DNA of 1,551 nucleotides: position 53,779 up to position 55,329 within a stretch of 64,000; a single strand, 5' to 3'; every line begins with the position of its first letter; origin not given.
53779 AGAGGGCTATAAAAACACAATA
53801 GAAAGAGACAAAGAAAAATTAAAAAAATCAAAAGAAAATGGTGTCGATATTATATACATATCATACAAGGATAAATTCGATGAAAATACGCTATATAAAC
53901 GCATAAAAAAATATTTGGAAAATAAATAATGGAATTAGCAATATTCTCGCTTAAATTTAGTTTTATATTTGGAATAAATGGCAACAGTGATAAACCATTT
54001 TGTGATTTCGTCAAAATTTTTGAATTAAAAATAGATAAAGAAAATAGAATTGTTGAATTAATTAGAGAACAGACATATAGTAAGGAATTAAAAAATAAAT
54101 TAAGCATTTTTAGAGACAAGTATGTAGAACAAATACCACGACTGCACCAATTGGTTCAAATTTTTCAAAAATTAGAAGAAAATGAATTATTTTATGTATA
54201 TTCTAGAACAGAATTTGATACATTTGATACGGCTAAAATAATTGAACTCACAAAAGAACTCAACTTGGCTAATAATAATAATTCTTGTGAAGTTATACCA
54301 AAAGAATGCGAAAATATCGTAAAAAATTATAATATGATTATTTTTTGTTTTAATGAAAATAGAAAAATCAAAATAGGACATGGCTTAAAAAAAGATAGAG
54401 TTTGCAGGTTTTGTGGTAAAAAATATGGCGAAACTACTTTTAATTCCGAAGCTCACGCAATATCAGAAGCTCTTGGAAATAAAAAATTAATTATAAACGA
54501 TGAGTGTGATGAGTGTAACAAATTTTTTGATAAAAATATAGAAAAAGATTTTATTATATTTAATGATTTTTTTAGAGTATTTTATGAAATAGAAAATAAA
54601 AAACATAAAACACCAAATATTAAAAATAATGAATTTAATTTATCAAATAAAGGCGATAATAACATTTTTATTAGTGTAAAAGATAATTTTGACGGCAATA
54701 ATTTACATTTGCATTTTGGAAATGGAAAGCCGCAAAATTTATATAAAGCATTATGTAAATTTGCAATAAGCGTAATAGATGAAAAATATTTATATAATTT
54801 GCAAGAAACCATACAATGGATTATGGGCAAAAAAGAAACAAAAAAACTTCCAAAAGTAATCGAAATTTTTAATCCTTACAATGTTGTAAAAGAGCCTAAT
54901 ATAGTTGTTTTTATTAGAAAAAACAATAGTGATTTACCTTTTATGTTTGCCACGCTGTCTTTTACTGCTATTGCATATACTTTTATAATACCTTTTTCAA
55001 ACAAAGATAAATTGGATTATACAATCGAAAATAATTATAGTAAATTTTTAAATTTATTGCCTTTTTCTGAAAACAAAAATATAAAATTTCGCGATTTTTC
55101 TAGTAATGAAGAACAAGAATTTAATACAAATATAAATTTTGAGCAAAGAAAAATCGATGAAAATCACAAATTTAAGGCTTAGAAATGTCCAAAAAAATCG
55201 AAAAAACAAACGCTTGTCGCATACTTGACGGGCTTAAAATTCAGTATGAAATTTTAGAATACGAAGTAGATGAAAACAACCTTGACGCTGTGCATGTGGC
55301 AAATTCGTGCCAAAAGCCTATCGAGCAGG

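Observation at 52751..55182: Very AT-rich 2.4-kb two-gene islet encoding two distinct nuclease-motif, Cys-rich proteins, inserted seamlessly into a housekeeping operon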

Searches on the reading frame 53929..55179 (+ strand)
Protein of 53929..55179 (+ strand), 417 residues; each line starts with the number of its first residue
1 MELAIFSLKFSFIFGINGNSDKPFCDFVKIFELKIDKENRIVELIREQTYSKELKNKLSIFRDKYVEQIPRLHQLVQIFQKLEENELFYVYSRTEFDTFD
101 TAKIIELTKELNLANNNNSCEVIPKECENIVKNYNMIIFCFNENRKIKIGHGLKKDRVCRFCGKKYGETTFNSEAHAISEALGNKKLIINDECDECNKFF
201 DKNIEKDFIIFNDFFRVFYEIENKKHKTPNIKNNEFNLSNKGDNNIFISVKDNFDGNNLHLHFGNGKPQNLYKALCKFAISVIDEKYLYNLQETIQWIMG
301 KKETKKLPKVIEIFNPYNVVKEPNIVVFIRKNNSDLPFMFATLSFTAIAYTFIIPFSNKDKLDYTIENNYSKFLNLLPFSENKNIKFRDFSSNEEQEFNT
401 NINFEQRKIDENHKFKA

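Call 3: search_protein_families(library=pfam, proteins=[window:53929-55179:+], max_evalue=1)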
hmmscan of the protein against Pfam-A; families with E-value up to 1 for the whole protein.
window:53929-55179:+ (417 aa): 1 family
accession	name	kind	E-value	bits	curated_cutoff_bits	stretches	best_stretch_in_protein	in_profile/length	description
PF14279.12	HNH_5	-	5.6e-08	33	27.5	1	159-208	1-51/56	HNH endonuclease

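Call 4: search_protein_families(library=padloc, proteins=[window:53929-55179:+], max_evalue=1)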
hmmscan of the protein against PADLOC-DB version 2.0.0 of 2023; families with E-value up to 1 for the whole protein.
window:53929-55179:+ (417 aa): 0 families

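Call 5: search_protein_families(library=ncbifam, proteins=[window:53929-55179:+], max_evalue=1)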
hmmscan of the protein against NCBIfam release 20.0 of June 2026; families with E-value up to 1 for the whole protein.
window:53929-55179:+ (417 aa): 0 families

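Call 7: find_homologous_proteins(query=window:53929-55179:+)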
Query window:53929-55179:+ (417 aa): 233 proteins with E <= 0.001 among 5350 candidates; the best 120 are listed.
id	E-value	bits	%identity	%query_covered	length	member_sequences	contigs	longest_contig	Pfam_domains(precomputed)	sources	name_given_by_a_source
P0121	3.8e-272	920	100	100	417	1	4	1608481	PF14279.13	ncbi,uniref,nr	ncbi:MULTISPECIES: HNH endonuclease [unclassified Campylobacter]|uniref:HNH endonuclease n=1 Tax=unc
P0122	7.0e-210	715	81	95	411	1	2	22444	PF14279.13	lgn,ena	-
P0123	2.0e-79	286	40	96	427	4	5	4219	PF14279.13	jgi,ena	jgi:hypothetical protein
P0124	3.6e-79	285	40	94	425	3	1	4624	PF14279.13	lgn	-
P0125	2.1e-77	279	42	94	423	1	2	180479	PF14279.13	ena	-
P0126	2.4e-76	276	41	94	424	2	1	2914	PF14279.13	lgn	-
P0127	4.3e-76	275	40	98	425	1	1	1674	PF14279.13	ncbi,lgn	-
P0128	4.3e-76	275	36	96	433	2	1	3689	PF14279.13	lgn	-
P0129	6.2e-76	274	38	92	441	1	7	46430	PF14279.13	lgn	-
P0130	8.4e-76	274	39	92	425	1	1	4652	PF14279.13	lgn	-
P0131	1.2e-75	273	42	94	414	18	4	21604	PF14279.13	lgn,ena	-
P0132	1.3e-75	273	38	95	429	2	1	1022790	PF14279.13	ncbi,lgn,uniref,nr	ncbi:HNH endonuclease [Vreelandella songnenensis]|uniref:HNH endonuclease n=1 Tax=Vreelandella songn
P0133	1.4e-75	273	42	94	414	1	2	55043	PF14279.13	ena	-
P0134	2.2e-75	272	39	94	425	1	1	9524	PF14279.13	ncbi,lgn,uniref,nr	ncbi:HNH endonuclease [Methylovulum sp.]|uniref:HNH endonuclease n=1 Tax=Methylovulum sp. TaxID=1916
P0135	3.0e-75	272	41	94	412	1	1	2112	PF14279.13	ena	-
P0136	3.1e-75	272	38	91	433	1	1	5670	PF14279.13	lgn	-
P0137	1.6e-74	270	39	94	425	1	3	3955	PF14279.13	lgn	-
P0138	1.6e-74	270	41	94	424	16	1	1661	PF14279.13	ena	-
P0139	1.9e-74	269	37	95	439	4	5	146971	PF14279.13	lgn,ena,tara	tara:strand:- start:43 stop:1362 length:1320 start_codon:yes stop_codon:yes gene_type:complete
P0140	2.8e-74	269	40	97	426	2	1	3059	PF14279.13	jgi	jgi:hypothetical protein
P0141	4.2e-74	268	40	97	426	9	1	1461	PF14279.13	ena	-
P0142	4.9e-74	268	42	94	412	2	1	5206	PF14279.13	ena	-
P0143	8.7e-74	267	37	97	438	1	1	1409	PF14279.13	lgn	-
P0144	1.1e-73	267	39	94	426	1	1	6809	PF14279.13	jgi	jgi:hypothetical protein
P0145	1.7e-73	266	41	94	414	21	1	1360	PF14279.13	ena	-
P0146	2.1e-73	266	40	96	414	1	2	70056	PF14279.13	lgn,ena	-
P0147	2.5e-73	266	39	94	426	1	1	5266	PF14279.13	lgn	-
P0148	2.5e-73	266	39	94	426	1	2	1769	PF14279.13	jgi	jgi:hypothetical protein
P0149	2.6e-73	266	38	91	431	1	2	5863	PF14279.13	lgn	-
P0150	3.2e-73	265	41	94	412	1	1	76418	PF14279.13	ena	-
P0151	4.2e-73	265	39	91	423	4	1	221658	PF14279.13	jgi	jgi:hypothetical protein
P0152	1.0e-72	264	41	94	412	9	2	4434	PF14279.13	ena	-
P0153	1.0e-72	264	38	98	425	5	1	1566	PF14279.13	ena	-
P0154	1.1e-72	264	38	95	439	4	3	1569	PF14279.13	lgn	-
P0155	1.2e-72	263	40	94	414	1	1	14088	PF14279.13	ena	-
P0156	1.2e-72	263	41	94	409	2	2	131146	PF14279.13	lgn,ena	-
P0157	1.7e-72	263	39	94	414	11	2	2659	PF14279.13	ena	-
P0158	2.3e-72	262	41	94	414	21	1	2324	PF14279.13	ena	-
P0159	2.7e-72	262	40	94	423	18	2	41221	PF14279.13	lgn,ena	-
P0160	3.7e-72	262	40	94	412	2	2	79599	PF14279.13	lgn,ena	-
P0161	4.0e-72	262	42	85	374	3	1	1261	PF14279.13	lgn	-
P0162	5.8e-72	261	37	95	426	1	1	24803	PF14279.13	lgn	-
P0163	7.1e-72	261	39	92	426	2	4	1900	PF14279.13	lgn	-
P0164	8.6e-72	261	36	94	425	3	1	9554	PF14279.13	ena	-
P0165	9.2e-72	260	40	94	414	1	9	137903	PF14279.13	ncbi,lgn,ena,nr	nr:HNH endonuclease [uncultured Campylobacter sp.]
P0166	9.5e-72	260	36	94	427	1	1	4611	PF14279.13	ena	-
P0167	2.7e-71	259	36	97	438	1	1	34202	PF14279.13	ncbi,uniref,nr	ncbi:hypothetical protein TOI97_11975 [Denitrificimonas sp. JX-1]|uniref:HNH endonuclease 5 domain-c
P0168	3.3e-71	259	41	92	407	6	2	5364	PF14279.13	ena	-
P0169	3.6e-71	259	38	98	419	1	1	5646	PF14279.13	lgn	-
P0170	4.8e-71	258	35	95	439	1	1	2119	PF14279.13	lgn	-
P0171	1.0e-70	257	36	92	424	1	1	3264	PF14279.13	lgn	-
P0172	1.2e-70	257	40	94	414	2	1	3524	PF14279.13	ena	-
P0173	2.1e-70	256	39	92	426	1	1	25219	PF14279.13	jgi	jgi:hypothetical protein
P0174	2.1e-70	256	40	90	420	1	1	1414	PF14279.13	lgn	-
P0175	2.2e-70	256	36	96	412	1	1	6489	PF14279.13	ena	-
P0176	2.6e-70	256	38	97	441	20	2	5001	PF14279.13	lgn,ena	-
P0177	3.5e-70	255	40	91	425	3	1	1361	PF14279.13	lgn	-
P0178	4.2e-70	255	37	96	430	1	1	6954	PF14279.13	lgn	-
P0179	4.4e-70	255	38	91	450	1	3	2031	PF14279.13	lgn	-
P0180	4.5e-70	255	42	92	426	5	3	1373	PF14279.13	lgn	-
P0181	1.5e-69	253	35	98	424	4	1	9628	PF14279.13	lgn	-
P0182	1.8e-69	253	38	96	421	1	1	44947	PF14279.13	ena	-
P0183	2.8e-69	252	37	96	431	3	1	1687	PF14279.13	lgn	-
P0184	7.1e-69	251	39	93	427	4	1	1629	PF14279.13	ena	-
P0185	7.5e-69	251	40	85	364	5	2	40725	PF14279.13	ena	-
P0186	2.3e-68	249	38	97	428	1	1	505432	PF14279.13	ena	-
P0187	3.1e-68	249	35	95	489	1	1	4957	PF14279.13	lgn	-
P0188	1.2e-67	247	37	92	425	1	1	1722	PF14279.13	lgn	-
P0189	2.3e-67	246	36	98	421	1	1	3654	PF14279.13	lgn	-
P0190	3.4e-67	245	40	83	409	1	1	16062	PF14279.13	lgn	-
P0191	1.1e-66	244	44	75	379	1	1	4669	PF14279.13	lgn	-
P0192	1.7e-65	240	38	96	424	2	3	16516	PF14279.13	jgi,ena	-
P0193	1.7e-65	240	35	91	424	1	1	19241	PF14279.13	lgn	-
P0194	1.3e-64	237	36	91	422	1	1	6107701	PF14279.13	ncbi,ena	-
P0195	2.7e-64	236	40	87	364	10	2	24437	PF14279.13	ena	-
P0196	4.0e-64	235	42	74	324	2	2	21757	PF14279.13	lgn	-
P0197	5.1e-64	235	44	72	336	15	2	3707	PF14279.13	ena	-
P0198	1.7e-63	233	36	92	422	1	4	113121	PF14279.13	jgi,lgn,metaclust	metaclust:\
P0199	7.9e-63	231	45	67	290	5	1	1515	PF14279.13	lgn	-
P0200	1.0e-62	231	37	93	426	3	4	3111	PF14279.13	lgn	-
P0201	7.6e-62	228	42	67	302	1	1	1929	PF14279.13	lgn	-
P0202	4.2e-61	225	35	97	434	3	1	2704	PF14279.13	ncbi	-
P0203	7.6e-61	225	43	69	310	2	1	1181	PF14279.13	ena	-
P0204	8.5e-61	224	36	97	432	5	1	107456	PF14279.13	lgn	-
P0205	2.3e-60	223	39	85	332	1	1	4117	PF14279.13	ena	-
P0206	5.8e-60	222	36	92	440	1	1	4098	PF14279.13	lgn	-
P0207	4.6e-59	219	37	93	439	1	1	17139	PF14279.13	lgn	-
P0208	5.9e-59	218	35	98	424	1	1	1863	PF14279.13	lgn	-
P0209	9.6e-59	218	44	66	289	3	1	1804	PF14279.13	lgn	-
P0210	1.2e-58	217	37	95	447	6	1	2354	PF14279.13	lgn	-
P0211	2.3e-58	216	37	93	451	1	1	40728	PF14279.13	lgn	-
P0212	3.7e-58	216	36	92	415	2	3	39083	PF14279.13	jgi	jgi:hypothetical protein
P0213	7.1e-58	215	35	92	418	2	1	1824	PF14279.13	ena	-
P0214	7.1e-58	215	44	72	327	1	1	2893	PF14279.13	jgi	-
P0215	9.3e-58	214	35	88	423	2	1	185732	PF14279.13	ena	-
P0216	2.3e-57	213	34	94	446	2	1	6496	PF14279.13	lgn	-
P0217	6.7e-57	212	42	70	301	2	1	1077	PF14279.13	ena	-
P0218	9.9e-57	211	34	97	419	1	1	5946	PF14279.13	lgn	-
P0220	1.8e-56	210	35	93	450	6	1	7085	PF14279.13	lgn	-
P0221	2.3e-56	210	35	98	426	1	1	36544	PF14279.13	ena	-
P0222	4.1e-56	209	33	91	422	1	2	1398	PF14279.13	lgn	-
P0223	9.1e-56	208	37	97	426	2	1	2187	PF14279.13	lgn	-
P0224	1.2e-55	207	35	92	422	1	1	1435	PF14279.13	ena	-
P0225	5.3e-55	205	43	65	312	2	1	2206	PF14279.13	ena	-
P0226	2.7e-54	203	36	86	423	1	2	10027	PF14279.13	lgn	-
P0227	6.2e-54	202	37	89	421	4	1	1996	PF14279.13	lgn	-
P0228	1.7e-53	200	33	91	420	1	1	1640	PF14279.13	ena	-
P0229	5.9e-53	199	33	98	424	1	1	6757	PF14279.13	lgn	-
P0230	9.9e-53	198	34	91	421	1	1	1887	PF14279.13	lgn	-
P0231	1.3e-52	197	34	96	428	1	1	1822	PF14279.13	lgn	-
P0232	1.6e-52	197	35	86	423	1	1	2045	PF14279.13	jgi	jgi:hypothetical protein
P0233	2.9e-52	196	33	86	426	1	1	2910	PF14279.13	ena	-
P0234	2.9e-52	196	34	91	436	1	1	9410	PF14279.13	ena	-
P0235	3.7e-52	196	35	97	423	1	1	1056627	PF14279.13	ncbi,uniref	ncbi:hypothetical protein GCM10023210_04540 [Chryseobacterium ginsengisoli]|uniref:HNH endonuclease 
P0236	4.6e-52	196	33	86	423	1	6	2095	PF14279.13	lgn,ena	-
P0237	6.0e-52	195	32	92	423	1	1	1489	PF14279.13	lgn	-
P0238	7.3e-52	195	33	93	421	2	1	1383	PF14279.13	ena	-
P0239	1.6e-51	194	35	94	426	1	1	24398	PF14279.13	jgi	jgi:hypothetical protein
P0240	3.9e-51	193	33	91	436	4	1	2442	PF14279.13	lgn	-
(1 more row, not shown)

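Call 8: search_protein_families(library=phrogs, proteins=[window:53929-55179:+], max_evalue=1)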
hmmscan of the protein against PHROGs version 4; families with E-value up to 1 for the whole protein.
window:53929-55179:+ (417 aa): 2 families
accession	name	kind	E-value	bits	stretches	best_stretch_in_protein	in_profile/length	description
phrog_26663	-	unknown function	2.2e-26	93.8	1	128-380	8-268/324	-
phrog_1271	-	DNA, RNA and nucleotide metabolism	0.046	14.1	1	117-203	155-225/361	HNH endonuclease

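Call 11: find_encoding_contigs(protein=P0122, flank=6000, max_places=4)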
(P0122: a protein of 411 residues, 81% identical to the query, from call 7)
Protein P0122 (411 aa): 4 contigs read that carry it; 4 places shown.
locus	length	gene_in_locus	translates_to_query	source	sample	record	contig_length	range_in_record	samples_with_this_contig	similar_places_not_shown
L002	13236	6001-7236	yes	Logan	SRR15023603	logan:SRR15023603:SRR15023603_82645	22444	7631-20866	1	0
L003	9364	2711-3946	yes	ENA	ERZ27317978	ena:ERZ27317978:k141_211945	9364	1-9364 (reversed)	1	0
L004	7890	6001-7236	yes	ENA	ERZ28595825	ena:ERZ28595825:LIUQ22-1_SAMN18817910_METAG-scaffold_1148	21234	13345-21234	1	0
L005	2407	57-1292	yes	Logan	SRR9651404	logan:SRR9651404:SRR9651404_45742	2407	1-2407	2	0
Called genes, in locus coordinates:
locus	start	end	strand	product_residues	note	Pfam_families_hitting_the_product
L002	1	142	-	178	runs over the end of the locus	PF01048:PNP_UDP_1 (weak)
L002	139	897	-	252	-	PF00478:IMPDH (faint), PF00977:His_biosynth, PF01207:Dus (weak), PF05690:ThiG (faint), PF03060:NMO (faint), PF04309:G3P_antiterm (faint)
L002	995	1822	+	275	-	PF00398:RrnaAD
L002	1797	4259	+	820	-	-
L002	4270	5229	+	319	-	PF01380:SIS, PF00571:CBS (weak)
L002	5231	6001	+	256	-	PF01479:S4, PF00849:PseudoU_synth_2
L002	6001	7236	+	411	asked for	PF14279:HNH_5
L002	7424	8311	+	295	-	PF14338:Mrr_N, PF04471:Mrr_cat, PF22722:NA-iREase1, PF13156:Mrr_cat_2 (weak)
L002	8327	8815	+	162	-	PF04073:tRNA_edit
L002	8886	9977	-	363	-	PF09587:PGA_cap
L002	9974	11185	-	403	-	PF11187:Mbeg1-like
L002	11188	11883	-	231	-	PF00005:ABC_tran, PF13304:AAA_21 (faint)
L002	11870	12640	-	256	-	PF00005:ABC_tran, PF13304:AAA_21 (faint), PF12399:BCA_ABC_TP_C (weak)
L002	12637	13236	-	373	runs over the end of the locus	PF02653:BPD_transp_2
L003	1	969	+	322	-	?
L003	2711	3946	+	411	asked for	PF14279:HNH_5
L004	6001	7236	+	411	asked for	PF14279:HNH_5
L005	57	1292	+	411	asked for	PF14279:HNH_5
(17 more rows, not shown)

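Call 14: search_solved_structures(query=window:53929-55179:+, max_evalue=1, show_alignments=2)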
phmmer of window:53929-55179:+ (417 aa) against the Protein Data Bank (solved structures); distinct sequences matched with E-value up to 1: 0.

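Call 21: find_related_loci(query=A2, collection=genome_contigs, flank=6000)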
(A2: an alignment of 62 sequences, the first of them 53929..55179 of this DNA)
Query A2 (417 aa) in genome_contigs; peptide patterns used: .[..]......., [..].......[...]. (x = any residue, [..] = any of these).
158 stretches matched a pattern; 147 encode a relative of the query (tblastn E <= 1e-3); the best 80 are kept; 80 distinct loci.
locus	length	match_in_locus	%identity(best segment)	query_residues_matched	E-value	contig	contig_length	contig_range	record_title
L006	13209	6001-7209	41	15-408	4e-78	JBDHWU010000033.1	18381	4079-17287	MAG: Aliarcobacter sp. isolate AS-MESO-OLR.219 NODE_9617_length_18381_cov_16.810205, whole genome shotgun sequence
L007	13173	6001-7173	41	15-406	2e-78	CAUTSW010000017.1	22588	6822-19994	MAG TPA_asm: uncultured Campylobacter sp. isolate ERR10228848_bin.29_MetaWRAP_v1.3_MAG genome assembly, contig: ERZ21659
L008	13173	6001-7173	40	15-406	3e-77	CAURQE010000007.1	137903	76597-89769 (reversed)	MAG TPA_asm: uncultured Campylobacter sp. isolate ERR9969201_bin.19_MetaWRAP_v1.3_MAG genome assembly, contig: ERZ216157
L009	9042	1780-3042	40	2-410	8e-77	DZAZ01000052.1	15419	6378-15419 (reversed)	MAG TPA_asm: Helicobacter cetorum isolate SulCav_PC08_66_28_11 SulCav_PC08-66_3134_length_15419_cov_8.358045, whole geno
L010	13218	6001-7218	38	15-410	5e-76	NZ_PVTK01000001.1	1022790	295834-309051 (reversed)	Vreelandella songnenensis strain CGMCC 1.12152 Ga0171609_101, whole genome shotgun sequence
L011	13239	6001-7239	36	15-417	9e-75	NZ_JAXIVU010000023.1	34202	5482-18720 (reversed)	Denitrificimonas halotolerans strain JX-1 NODE_23_length_34202_cov_157.925488, whole genome shotgun sequence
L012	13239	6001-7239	36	2-406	5e-68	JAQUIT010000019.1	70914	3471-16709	MAG: Desulfuromonadaceae bacterium isolate STCSWMC_67 NODE_619_length_70914_cov_76.658935_ST_CSWMC, whole genome shotgun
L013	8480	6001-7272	32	1-414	2e-61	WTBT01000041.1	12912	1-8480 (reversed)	MAG: Candidatus Aegiribacteria sp. isolate GLR63 c_000000427313, whole genome shotgun sequence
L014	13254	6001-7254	34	1-407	5e-59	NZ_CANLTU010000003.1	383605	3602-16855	Uncultured Tenacibaculum sp. isolate 2-514A.fasta NODE_3, whole genome shotgun sequence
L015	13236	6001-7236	35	2-404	1e-56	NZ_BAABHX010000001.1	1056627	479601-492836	Chryseobacterium ginsengisoli strain JCM 18019 sequence01, whole genome shotgun sequence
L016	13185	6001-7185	32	21-408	1e-55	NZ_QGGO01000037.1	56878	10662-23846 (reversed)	Arcicella aurantiaca strain DSM 22214 LV89DRAFT_scaffold00037.37, whole genome shotgun sequence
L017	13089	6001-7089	34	19-373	1e-56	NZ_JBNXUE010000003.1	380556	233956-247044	Tenacibaculum sp. SDUM215027 scaffold3, whole genome shotgun sequence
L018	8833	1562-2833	32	3-411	3e-54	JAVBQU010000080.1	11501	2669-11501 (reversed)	MAG: Bacteroidales bacterium isolate EPI_MAG_00175 c_000007199428, whole genome shotgun sequence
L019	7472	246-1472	32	3-404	5e-53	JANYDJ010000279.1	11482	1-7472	MAG: Flavobacteriaceae bacterium isolate 336R_metabinner_54 336R_k141_392507, whole genome shotgun sequence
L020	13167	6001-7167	31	26-405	7e-53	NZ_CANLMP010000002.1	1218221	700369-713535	Uncultured Aquimarina sp. isolate 4R5-1-G.fasta NODE_2, whole genome shotgun sequence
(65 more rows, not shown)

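Call 25: predict_structure(alignment_id=A2)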
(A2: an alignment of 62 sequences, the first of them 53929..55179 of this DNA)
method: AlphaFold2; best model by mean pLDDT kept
length: 417 residues; sequences in the alignment: 62
mean_pLDDT: 89.3   pTM: 0.82
mean pLDDT of the five models: 89.3, 89.1, 88.7, 87.5, 85.9
residues with pLDDT >= 90: 262; 70-90: 126; 50-70: 22; < 50: 7
segments of 3 or more residues with pLDDT < 50: 411-417
pLDDT, mean of each block of 10 residues (from residue 1): 89 81 90 91 93 95 91 90 95 87 86 80 71 88 79 95 97 93 91 97 96 93 88 89 83 75 96 98 95 98 98 86 93 96 95 98 97 84 85 96 75 41
secondary structure, 60 per line:
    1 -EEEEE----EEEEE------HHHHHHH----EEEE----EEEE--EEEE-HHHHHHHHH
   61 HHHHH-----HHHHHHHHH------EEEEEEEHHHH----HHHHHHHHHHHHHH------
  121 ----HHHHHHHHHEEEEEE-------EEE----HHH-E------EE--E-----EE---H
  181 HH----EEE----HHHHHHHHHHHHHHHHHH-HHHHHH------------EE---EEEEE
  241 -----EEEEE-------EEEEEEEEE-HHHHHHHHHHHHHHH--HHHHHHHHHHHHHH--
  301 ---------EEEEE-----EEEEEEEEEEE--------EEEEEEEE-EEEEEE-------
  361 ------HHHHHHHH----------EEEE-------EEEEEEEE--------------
elements in order: E2-6 E11-15 H22-28 E33-36 E41-44 E47-50 H52-65 H71-79 E86-92 H93-96 H101-114 H125-133 E134-139 E147-149 E187-189 H194-211 H213-218 E236-240 E246-250 E258-266 H268-282 H285-298 E310-314 E320-330 E339-346 E348-353 H367-374 E385-388 E396-403

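Call 50: search_protein_families(library=pfam, proteins=[L002:7424-8308:+], max_evalue=1)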
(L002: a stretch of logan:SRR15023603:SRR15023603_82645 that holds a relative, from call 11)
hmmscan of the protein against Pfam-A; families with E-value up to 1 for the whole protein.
L002:7424-8308:+ (295 aa): 7 families
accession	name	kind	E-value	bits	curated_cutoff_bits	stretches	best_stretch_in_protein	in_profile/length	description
PF04471.18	Mrr_cat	-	1.5e-31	109.3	21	1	151-267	4-115/115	Restriction endonuclease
PF14338.12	Mrr_N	-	6.4e-19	68.3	29.5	1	6-91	1-85/87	Mrr N-terminal domain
PF22722.2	NA-iREase1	-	3.1e-09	37.2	27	1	161-265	6-106/106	NACHT-associated inactive Restriction Endonuclease 1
PF13156.12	Mrr_cat_2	-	2.3e-06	28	22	1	177-270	24-117/127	Restriction endonuclease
PF04561.19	RNA_pol_Rpb2_2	-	0.0045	17.1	21.7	1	7-97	80-152/190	RNA polymerase Rpb2, domain 2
PF14947.12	HTH_45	-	0.057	13.9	25.5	1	63-100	40-75/77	Winged helix-turn-helix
PF09440.15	eIF3_N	-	0.54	11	26.8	0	8-31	13-36/133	eIF3 subunit 6 N terminal domain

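Call 51: search_protein_families(library=padloc, proteins=[L002:7424-8308:+, L002:6001-7233:+], max_evalue=1)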
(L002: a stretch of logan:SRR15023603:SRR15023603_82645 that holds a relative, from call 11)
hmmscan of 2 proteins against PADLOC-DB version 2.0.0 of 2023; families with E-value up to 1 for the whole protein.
L002:7424-8308:+ (295 aa): 8 families
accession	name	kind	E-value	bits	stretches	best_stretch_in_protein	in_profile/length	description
PDLC03657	mREase_IV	-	2.2e-61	205.9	1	1-292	1-316/317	Type IV methyl-directed restriction enzyme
PDLC04796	PDC-S02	-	8e-27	92.2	1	112-293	204-382/390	-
PDLC04819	PDC-S02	-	1.8e-20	71.5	1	90-270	145-309/334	-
PDLC04806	PDC-S02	-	1e-18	65.7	1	137-270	171-303/324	-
PDLC04815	PDC-S02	-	9.7e-12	42.8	1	92-269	145-320/346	-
PDLC03663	mREase_IV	-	2.9e-10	37.4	1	152-276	413-531/544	Type IV methyl-directed restriction enzyme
PDLC03206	mREase_II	-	0.00034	17.3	1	158-265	284-394/434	Type II methyl-directed restriction enzyme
PDLC00630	ZorD1|ZorD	-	0.017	11.6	1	154-217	683-742/817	"SWI2/SNF2 helicase, Mrr-like nuclease"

L002:6001-7233:+ (411 aa): 0 families

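Call 55: search_protein_families(library=pfam, alignment_id=A5, max_evalue=0.00001)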
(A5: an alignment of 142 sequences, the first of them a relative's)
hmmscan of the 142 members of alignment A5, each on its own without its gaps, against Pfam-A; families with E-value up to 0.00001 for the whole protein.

A. member 1, L006:4932-5513:- (194 aa): 1 family
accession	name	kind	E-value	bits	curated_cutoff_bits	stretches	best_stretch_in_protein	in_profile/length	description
PF00239.26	Resolvase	-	1.5e-45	155.3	23.3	1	10-143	2-144/145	Resolvase, N terminal domain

B. families by the number of members that match (of 142 scanned): 114 families (the first 25 are shown)
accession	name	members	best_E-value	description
PF00239.26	Resolvase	3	1.5e-45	Resolvase, N terminal domain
PF04851.21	ResIII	3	1.5e-34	Type III restriction enzyme, res subunit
PF00589.27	Phage_integrase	3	7.7e-17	Phage integrase family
PF13872.12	AAA_34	2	6.9e-122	P-loop containing NTP hydrolase pore-1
PF13871.12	Helicase_C_4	2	2.2e-97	C-terminal domain on Strawberry notch homologue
PF18862.6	ApeA_NTD1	2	1.2e-25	ApeA N-terminal domain 1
PF00270.35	DEAD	2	3.6e-24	DEAD/DEAH box helicase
PF13245.12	AAA_19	2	1.9e-17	AAA domain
PF00271.37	Helicase_C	2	1.3e-13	Helicase conserved C-terminal domain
PF18962.6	Por_Secre_tail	2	9.6e-13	Secretion system C-terminal sorting domain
PF13304.12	AAA_21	2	2.5e-09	AAA domain, putative AbiEii toxin, Type IV TA system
PF01381.28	HTH_3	2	3.7e-07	Helix-turn-helix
PF13604.12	AAA_30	2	5e-06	AAA domain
PF13166.12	AAA_13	1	4.2e-107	AAA domain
PF13310.11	Virulence_RhuM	1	4.7e-105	Virulence protein RhuM family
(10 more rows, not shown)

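Call 56: search_protein_families(library=padloc, alignment_id=A5, max_evalue=1e-10)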
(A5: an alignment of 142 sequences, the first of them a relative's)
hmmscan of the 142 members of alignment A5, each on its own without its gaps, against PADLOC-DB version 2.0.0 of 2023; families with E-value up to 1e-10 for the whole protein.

A. member 1, L006:4932-5513:- (194 aa): 0 families

B. families by the number of members that match (of 142 scanned): 175 families (the first 25 are shown)
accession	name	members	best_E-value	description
PDLC04134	mad2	2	2.1e-21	mads_2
PDLC04886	PDC-S06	1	4.7e-253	-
PDLC03042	REase_I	1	9.4e-230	Type I restriction enzyme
PDLC02864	DpdF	1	5.7e-223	DpdF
PDLC00117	GajB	1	8.2e-205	UrvD helicase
PDLC02861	DpdF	1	1.9e-200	DpdF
PDLC04868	PDC-S05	1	1.3e-155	-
PDLC04890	PDC-S06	1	6.2e-152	-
PDLC04853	PDC-S05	1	1.3e-139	-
PDLC04851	PDC-S05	1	1.2e-134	-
PDLC02870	DpdF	1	1.9e-132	DpdF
PDLC04871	PDC-S05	1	5.8e-130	-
PDLC04852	PDC-S05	1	9.1e-115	-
PDLC04843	PDC-S05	1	2.4e-101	-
PDLC03479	REase_II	1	1.3e-93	Type II restriction enzyme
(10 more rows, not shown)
